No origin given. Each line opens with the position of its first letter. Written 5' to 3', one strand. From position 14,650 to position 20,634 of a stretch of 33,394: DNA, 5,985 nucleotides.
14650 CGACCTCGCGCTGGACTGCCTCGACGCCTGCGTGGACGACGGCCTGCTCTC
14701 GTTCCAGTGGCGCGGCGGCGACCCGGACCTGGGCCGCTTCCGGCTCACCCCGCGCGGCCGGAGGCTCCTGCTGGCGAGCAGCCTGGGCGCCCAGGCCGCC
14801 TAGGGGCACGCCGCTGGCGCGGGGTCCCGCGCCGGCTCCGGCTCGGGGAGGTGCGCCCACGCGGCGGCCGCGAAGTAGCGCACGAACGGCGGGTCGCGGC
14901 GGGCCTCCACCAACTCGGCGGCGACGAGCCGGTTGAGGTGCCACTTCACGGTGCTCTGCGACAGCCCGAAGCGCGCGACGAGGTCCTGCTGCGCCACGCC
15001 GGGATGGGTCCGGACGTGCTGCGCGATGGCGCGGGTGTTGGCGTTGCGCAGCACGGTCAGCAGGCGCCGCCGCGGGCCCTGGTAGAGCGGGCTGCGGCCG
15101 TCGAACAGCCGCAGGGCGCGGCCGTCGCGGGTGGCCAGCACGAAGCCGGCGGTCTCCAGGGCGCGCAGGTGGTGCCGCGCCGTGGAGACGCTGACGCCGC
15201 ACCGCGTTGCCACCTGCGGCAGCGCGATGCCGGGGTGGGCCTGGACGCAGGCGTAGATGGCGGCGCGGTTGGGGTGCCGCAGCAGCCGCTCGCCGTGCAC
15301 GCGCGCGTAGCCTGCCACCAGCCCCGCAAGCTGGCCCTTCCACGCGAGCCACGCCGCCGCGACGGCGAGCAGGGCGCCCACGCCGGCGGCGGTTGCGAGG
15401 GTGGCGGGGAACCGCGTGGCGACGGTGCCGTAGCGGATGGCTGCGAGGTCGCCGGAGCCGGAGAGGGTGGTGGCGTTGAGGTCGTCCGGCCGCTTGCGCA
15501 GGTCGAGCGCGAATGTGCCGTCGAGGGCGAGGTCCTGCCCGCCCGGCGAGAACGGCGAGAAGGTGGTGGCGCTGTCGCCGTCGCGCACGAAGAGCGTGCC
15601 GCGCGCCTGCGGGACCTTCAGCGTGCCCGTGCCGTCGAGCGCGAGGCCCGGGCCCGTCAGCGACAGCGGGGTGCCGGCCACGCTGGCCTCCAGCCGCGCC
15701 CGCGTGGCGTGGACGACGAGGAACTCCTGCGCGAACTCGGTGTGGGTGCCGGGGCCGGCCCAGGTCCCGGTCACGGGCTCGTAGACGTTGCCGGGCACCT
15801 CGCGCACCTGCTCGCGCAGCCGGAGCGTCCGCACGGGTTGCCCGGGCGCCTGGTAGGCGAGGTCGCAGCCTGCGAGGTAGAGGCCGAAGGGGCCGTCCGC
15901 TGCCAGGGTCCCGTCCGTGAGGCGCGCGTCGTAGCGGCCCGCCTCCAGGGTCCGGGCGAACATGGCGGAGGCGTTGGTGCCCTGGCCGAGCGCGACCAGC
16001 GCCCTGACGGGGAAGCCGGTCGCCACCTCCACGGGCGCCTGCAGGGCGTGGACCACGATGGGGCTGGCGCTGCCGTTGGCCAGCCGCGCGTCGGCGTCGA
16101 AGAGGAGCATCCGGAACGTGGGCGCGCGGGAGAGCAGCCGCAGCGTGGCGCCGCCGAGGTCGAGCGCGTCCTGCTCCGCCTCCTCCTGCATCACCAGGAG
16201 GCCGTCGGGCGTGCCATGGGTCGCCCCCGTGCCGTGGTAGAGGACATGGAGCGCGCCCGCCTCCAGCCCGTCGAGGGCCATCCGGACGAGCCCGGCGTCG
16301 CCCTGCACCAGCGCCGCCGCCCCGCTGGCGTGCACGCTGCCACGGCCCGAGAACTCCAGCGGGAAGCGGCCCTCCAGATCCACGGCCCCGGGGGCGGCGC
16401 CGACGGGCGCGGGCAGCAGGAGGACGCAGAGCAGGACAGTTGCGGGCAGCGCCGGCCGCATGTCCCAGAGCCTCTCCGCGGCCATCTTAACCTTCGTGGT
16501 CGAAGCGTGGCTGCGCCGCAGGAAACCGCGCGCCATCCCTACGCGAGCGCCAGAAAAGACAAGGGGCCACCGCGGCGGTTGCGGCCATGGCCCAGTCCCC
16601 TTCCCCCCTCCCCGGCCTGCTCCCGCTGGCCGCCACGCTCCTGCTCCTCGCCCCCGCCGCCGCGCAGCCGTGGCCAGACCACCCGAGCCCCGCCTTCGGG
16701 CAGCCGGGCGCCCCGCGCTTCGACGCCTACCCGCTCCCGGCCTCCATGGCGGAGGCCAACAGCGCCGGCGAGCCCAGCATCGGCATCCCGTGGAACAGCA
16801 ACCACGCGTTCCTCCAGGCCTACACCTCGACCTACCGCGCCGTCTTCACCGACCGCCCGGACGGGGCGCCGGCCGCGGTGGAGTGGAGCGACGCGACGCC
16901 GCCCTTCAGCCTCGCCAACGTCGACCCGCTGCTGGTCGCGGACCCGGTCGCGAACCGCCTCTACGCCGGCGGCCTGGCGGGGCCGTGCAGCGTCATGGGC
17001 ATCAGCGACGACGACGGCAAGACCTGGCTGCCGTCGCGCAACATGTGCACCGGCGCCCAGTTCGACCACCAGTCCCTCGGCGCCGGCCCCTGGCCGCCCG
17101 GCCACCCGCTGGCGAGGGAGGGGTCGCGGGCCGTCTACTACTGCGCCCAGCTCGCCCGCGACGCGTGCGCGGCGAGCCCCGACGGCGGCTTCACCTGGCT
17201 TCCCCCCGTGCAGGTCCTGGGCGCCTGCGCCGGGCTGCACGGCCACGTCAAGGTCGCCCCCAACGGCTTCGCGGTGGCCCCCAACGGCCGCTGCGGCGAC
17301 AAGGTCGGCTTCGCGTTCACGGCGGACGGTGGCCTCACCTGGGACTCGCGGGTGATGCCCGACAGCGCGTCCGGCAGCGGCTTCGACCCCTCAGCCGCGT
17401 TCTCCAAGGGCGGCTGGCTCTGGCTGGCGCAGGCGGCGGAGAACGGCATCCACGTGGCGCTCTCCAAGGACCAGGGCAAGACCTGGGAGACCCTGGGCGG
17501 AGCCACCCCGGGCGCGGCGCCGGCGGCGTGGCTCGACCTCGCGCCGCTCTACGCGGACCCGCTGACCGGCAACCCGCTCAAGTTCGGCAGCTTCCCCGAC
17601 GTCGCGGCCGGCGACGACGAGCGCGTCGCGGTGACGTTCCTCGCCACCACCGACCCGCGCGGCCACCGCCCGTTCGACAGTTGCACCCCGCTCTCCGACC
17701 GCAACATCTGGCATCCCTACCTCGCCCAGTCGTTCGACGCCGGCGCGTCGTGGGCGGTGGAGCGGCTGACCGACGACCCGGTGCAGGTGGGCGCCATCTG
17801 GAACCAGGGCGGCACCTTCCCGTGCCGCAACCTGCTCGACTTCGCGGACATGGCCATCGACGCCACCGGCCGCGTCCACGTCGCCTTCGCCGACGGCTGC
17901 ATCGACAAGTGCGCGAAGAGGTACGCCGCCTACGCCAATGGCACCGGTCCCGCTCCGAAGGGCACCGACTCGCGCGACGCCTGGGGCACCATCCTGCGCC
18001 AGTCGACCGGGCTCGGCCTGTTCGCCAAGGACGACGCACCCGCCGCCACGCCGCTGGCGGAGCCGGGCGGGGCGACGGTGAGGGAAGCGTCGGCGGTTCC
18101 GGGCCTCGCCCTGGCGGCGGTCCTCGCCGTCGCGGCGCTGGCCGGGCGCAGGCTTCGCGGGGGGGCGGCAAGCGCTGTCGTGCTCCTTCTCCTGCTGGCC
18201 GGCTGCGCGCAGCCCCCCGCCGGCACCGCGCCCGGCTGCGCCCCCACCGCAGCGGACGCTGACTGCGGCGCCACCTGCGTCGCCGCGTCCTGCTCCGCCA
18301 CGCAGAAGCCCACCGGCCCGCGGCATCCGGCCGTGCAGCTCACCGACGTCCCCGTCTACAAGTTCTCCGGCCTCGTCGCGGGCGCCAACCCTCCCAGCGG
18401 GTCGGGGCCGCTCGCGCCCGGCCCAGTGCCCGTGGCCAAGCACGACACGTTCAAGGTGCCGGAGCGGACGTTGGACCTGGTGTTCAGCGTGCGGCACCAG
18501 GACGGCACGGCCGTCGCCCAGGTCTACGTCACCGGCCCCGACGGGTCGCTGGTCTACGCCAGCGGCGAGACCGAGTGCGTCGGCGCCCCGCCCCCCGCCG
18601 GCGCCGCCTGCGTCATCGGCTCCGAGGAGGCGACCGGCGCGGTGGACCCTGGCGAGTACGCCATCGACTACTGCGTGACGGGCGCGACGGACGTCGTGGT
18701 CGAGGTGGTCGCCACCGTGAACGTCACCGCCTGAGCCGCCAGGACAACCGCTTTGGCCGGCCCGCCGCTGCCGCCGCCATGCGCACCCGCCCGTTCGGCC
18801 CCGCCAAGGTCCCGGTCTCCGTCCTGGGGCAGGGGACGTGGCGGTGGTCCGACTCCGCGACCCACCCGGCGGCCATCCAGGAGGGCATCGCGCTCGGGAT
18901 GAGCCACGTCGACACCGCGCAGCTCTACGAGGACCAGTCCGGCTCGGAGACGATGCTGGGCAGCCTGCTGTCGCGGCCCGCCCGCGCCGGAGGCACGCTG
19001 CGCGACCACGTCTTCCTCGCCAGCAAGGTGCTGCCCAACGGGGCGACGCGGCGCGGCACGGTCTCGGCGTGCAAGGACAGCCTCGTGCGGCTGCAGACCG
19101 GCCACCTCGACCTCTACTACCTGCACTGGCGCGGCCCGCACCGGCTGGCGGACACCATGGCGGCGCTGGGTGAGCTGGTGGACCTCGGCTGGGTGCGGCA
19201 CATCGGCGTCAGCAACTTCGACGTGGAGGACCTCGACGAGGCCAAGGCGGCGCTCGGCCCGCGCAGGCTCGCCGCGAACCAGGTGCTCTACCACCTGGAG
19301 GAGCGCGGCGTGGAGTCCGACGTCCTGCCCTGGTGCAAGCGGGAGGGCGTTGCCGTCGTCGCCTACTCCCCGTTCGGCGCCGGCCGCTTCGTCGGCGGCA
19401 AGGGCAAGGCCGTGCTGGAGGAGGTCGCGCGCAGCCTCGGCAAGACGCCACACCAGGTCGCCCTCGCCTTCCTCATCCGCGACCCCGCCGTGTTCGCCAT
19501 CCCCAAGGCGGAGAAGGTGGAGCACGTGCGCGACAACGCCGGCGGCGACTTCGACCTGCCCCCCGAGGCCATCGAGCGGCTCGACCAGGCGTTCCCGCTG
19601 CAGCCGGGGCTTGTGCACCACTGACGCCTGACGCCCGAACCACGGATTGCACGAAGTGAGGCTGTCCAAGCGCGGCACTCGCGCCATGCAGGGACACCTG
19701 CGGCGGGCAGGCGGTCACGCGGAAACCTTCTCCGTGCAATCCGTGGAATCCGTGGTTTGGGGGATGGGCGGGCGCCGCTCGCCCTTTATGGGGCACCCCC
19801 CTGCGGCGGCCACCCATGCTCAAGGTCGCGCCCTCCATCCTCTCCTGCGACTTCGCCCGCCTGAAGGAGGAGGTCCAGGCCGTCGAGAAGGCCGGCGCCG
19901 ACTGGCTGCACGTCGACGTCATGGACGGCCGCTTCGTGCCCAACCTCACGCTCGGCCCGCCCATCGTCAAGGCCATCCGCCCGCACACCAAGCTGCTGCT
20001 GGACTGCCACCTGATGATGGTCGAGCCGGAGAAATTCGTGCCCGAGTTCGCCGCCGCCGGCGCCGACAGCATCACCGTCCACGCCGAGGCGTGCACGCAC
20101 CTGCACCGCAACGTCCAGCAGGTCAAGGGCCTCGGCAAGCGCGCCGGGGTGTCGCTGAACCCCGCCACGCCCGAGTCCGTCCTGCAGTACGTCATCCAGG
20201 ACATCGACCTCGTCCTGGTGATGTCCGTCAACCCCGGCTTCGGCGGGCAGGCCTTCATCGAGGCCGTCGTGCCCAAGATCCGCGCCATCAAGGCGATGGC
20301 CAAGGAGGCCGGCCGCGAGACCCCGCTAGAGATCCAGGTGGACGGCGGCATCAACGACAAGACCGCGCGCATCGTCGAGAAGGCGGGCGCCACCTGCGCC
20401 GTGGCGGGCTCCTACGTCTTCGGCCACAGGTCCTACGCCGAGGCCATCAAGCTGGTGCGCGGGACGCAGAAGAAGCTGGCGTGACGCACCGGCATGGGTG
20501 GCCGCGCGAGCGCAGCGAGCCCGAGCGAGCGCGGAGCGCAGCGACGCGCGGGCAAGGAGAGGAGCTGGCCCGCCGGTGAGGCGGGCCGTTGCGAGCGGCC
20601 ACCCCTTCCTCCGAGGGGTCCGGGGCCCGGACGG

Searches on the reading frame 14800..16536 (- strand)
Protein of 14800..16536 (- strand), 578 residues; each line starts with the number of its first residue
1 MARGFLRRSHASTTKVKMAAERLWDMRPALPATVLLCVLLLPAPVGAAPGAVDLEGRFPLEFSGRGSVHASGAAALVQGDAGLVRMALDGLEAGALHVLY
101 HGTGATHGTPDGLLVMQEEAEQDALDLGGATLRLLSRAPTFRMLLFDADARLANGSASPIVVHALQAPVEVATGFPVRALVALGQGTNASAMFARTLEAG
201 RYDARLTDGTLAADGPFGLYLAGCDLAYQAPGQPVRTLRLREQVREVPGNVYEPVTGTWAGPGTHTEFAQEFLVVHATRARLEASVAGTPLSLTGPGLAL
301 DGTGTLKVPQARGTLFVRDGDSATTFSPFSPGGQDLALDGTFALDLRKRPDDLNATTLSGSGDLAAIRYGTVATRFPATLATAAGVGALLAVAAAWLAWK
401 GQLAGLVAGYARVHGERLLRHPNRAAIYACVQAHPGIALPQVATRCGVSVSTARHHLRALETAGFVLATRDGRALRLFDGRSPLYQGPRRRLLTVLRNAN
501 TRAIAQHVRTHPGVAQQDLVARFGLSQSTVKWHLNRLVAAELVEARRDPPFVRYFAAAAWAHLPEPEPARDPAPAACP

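Call 11: search_protein_families(library=pfam, proteins=[window:14800-16536:-], max_evalue=0.01)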
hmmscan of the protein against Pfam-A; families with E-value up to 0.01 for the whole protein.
window:14800-16536:- (578 aa): 18 families
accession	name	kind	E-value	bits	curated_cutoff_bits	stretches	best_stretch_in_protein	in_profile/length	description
PF13412.12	HTH_24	-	4.1e-16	58.7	21.9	2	426-466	7-47/48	Winged helix-turn-helix DNA-binding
PF12840.13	HTH_20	-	2.8e-15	56.4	27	2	421-466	3-48/51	Helix-turn-helix domain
PF24266.1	HTH_HVO_0163_N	-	1.2e-11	45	31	2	501-557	4-60/70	HVO_0163, N-terminal HTH domain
PF01022.26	HTH_5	-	2.6e-10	40.5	22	2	518-544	20-46/47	Bacterial regulatory protein, arsR family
PF12802.13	MarR_2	-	1.2e-09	38.6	27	1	507-549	13-56/61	MarR family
PF09339.16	HTH_IclR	-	4.1e-09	36.5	22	1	432-466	13-48/52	IclR helix-turn-helix domain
PF01047.28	MarR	-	5.6e-07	29.8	24.6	1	509-549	13-53/59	MarR family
PF08220.18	HTH_DeoR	-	1.4e-06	28.3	21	0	426-469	4-47/57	DeoR-like helix-turn-helix domain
PF19187.6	HTH_PafC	-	6.8e-06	26.3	32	0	429-466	11-48/115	PafC helix-turn-helix domain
PF00392.27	GntR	-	7.2e-06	26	27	0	515-547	26-58/64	Bacterial regulatory proteins, gntR family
PF13730.12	HTH_36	-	3.8e-05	23.8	25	0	442-466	31-55/55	Helix-turn-helix domain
PF03428.19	RP-C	-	5.6e-05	23.5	24.4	0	519-554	77-112/175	Replication protein C N-terminal domain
PF13384.12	HTH_23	-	6.5e-05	23.1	24.6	0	424-464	7-45/50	Homeodomain-like domain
PF25213.1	HVO_A0261_N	-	0.00027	21.2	35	0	417-469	6-57/86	HVO_A0261 N-terminal domain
PF01978.25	TrmB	-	0.00068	19.9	25.6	0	516-556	25-64/68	Sugar-specific transcriptional regulator TrmB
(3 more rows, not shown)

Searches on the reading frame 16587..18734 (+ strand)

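Call 11: search_protein_families(library=pfam, proteins=[window:16587-18734:+], max_evalue=0.01)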
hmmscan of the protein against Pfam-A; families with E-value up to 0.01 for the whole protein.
window:16587-18734:+ (715 aa): 2 families
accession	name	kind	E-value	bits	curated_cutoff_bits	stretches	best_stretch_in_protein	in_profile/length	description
PF02012.26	BNR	-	0.0018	18.4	27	0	292-302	2-12/12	BNR/Asp-box repeat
PF13088.12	BNR_2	-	0.0022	17.9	31.4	0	195-302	85-200/277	BNR repeat-like domain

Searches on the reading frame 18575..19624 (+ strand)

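Call 11: search_protein_families(library=pfam, proteins=[window:18575-19624:+], max_evalue=0.01)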
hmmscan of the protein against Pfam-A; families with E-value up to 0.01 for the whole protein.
window:18575-19624:+ (349 aa): 1 family
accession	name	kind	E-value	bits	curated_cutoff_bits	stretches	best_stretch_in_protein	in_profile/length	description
PF00248.27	Aldo_ket_red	-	9.1e-46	156.7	24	1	84-338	2-288/291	Aldo/keto reductase family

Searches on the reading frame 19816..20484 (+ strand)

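Call 10: search_protein_families(library=pfam, proteins=[window:19816-20484:+], max_evalue=0.01)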
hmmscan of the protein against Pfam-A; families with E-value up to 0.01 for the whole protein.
window:19816-20484:+ (222 aa): 1 family
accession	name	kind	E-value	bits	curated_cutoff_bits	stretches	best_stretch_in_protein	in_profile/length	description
PF00834.25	Ribul_P_3_epim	-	7e-82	274.1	21.1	1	3-202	1-198/198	Ribulose-phosphate 3 epimerase family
